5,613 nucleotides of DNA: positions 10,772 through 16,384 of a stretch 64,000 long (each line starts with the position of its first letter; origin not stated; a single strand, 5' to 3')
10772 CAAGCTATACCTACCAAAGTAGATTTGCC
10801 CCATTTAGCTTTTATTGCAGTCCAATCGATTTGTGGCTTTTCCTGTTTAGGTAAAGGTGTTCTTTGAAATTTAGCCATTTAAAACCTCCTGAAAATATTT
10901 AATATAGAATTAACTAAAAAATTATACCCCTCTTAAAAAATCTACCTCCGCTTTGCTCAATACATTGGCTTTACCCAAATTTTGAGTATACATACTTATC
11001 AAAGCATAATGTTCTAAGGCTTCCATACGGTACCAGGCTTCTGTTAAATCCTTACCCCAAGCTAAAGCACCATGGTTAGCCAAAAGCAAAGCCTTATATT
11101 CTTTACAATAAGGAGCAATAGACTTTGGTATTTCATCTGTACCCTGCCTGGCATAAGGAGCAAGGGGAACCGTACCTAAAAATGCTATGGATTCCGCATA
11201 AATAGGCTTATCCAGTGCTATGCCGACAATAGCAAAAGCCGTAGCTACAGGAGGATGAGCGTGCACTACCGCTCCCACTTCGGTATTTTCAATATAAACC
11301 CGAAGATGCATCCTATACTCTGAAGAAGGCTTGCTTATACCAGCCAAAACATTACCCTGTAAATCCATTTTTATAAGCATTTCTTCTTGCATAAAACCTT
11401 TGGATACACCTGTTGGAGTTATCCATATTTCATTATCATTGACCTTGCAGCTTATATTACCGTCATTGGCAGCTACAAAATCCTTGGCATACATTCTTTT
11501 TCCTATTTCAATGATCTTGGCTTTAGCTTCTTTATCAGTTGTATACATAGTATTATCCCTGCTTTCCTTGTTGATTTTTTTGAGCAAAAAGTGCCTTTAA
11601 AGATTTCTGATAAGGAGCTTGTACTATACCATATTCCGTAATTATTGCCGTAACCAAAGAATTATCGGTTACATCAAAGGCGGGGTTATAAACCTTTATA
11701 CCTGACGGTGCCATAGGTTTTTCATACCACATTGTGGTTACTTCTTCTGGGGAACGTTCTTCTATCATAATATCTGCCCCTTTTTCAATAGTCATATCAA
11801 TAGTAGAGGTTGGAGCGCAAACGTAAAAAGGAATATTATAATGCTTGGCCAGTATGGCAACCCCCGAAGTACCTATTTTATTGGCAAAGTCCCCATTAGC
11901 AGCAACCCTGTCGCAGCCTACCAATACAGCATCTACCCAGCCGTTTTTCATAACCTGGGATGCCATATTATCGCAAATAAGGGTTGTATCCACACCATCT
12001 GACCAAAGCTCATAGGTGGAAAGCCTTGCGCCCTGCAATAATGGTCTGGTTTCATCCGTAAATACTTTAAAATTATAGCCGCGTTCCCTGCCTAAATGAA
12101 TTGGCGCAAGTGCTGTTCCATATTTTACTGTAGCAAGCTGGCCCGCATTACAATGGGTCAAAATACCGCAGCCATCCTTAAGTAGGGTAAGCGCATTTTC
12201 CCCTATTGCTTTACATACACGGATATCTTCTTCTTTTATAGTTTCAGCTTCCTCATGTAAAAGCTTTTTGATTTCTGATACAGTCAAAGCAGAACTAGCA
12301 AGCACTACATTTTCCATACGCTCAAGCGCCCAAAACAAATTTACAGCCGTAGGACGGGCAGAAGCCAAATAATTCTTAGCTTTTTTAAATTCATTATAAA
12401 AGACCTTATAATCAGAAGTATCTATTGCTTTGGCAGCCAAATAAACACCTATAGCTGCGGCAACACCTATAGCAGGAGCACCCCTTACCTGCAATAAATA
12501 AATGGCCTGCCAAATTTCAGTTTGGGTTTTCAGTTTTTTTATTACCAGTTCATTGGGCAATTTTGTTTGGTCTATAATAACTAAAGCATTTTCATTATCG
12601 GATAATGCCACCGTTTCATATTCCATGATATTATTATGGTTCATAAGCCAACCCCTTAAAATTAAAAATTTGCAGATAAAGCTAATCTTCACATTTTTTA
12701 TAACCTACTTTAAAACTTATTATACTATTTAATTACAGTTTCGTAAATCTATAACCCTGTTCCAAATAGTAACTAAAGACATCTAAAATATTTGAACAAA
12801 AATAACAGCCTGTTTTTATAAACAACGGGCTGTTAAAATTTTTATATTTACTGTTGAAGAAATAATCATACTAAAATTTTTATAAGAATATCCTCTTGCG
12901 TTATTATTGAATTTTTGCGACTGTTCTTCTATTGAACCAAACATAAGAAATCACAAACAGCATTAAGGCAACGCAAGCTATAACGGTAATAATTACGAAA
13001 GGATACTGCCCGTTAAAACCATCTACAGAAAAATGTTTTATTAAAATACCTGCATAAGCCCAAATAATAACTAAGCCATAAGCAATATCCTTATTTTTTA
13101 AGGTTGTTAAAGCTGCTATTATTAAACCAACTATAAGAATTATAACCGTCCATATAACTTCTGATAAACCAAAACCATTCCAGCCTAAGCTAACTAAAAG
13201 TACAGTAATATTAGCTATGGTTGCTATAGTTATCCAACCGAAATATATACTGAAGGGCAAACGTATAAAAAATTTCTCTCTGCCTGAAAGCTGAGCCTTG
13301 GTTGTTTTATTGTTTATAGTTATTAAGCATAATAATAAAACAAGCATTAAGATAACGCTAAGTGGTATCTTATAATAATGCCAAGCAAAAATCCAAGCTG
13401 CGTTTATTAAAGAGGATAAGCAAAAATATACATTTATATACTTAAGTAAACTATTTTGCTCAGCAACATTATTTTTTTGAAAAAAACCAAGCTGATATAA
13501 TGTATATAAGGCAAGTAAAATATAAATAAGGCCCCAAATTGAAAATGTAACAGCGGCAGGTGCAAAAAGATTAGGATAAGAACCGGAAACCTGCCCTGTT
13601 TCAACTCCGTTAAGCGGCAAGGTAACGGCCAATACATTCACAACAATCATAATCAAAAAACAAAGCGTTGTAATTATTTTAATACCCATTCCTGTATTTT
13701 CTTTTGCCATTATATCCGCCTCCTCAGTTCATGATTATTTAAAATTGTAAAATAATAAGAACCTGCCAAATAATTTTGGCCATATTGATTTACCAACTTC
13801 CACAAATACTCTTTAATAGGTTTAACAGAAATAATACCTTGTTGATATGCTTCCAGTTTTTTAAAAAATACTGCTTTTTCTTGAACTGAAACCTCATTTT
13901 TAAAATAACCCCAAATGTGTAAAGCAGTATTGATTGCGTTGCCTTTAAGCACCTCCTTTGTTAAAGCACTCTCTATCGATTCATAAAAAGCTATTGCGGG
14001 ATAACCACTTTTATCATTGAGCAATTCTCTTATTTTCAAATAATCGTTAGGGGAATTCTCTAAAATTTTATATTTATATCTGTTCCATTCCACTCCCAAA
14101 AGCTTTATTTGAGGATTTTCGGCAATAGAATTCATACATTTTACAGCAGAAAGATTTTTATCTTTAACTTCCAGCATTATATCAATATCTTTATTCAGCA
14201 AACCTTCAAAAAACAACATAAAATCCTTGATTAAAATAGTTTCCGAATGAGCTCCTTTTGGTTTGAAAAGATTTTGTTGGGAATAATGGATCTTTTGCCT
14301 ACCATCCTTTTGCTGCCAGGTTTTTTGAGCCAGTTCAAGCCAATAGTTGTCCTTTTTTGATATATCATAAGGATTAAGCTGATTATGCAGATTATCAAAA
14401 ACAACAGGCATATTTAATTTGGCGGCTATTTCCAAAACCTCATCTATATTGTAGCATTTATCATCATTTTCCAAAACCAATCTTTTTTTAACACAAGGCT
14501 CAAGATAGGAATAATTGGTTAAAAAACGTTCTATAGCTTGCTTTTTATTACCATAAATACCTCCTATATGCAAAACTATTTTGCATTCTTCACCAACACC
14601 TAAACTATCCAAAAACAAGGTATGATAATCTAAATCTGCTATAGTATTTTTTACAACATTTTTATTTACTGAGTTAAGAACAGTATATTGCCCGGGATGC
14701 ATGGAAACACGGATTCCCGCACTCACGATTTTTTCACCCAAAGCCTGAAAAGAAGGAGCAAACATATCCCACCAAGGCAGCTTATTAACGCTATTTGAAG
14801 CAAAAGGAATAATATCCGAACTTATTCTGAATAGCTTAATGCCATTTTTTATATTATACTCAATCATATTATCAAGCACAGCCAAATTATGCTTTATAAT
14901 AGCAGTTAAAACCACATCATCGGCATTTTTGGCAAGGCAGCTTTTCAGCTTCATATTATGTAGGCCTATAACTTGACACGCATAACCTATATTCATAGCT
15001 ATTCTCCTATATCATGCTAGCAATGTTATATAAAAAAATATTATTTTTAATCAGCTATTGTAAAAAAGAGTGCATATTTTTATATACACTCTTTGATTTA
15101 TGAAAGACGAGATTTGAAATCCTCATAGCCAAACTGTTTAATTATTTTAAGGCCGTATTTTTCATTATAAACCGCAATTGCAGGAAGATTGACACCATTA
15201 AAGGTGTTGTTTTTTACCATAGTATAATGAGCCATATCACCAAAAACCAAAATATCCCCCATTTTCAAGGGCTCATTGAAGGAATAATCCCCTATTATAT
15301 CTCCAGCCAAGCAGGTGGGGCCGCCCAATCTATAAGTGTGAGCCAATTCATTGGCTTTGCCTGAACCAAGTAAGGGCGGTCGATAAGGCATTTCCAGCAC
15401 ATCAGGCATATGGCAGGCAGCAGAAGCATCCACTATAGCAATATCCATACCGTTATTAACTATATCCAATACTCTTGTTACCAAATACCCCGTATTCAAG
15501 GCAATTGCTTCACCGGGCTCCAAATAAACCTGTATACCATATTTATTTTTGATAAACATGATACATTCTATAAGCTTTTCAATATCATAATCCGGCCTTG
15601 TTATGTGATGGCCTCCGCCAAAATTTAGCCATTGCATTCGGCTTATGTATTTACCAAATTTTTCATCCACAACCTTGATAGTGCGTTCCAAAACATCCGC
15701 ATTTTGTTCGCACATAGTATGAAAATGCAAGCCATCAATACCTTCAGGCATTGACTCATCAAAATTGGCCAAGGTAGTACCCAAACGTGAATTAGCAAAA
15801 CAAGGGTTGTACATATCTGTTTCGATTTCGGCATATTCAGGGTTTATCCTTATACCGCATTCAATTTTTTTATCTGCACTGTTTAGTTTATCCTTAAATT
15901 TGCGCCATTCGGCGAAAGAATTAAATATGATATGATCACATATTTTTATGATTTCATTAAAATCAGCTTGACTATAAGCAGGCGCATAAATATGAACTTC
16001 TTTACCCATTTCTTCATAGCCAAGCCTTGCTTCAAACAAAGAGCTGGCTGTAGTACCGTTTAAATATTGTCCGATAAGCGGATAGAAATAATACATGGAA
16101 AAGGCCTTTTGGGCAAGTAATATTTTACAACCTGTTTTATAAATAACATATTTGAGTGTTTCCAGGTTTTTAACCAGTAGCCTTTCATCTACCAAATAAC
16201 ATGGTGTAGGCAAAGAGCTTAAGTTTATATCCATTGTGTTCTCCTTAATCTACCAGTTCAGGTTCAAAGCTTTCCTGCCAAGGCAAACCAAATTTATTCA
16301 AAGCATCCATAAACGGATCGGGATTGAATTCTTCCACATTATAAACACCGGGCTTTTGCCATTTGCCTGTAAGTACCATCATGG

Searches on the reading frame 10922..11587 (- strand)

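Call 35: search_protein_families(library=pfam, max_evalue=0.00001, proteins=[window:10922-11587:-])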
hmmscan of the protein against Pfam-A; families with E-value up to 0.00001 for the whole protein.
window:10922-11587:- (221 aa): 1 family
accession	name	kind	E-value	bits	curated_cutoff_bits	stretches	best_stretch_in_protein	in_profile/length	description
PF00596.27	Aldolase_II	-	3.7e-52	177.3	22.2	1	24-197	2-181/183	Class II Aldolase and Adducin N-terminal domain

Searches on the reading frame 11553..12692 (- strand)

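Call 35: search_protein_families(library=pfam, max_evalue=0.00001, proteins=[window:11553-12692:-])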
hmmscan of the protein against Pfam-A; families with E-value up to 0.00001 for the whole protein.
window:11553-12692:- (379 aa): 1 family
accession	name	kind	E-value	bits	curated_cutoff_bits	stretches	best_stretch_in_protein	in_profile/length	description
PF01008.23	IF-2B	-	1.6e-85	287.2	22.4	1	68-358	1-279/280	Initiation factor 2 subunit family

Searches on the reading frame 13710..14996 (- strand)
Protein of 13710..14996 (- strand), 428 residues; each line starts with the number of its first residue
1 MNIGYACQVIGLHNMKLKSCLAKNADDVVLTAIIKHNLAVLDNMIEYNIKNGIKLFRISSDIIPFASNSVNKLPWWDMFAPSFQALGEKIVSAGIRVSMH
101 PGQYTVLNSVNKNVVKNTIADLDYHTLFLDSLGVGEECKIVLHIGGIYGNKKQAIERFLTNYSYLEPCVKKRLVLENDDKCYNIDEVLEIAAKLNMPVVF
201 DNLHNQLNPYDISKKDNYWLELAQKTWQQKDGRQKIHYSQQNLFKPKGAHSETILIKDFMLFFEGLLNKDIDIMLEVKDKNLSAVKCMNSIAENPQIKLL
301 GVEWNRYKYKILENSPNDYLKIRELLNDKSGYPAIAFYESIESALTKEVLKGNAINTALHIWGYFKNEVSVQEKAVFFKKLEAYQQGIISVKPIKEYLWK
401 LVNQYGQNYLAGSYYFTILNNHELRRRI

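Call 36: search_protein_families(library=pfam, max_evalue=0.00001, proteins=[window:13710-14996:-])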
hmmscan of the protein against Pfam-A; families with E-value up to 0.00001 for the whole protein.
window:13710-14996:- (428 aa): 2 families
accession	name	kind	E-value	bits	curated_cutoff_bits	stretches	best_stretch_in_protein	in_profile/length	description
PF03851.20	UvdE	-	3.7e-62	210.5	24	1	4-242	2-251/275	UV-endonuclease UvdE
PF08349.16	DUF1722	-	2.6e-23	82.9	22.5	1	308-417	1-114/117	Protein of unknown function (DUF1722)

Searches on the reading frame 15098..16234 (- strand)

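Call 36: search_protein_families(library=pfam, max_evalue=0.00001, proteins=[window:15098-16234:-])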
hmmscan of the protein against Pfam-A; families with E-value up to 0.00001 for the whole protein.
window:15098-16234:- (378 aa): 1 family
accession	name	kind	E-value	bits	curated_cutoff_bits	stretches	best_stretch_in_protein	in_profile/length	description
PF00278.28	Orn_DAP_Arg_deC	-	1.2e-14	54.7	23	1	84-334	5-94/95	Pyridoxal-dependent decarboxylase, C-terminal sheet domain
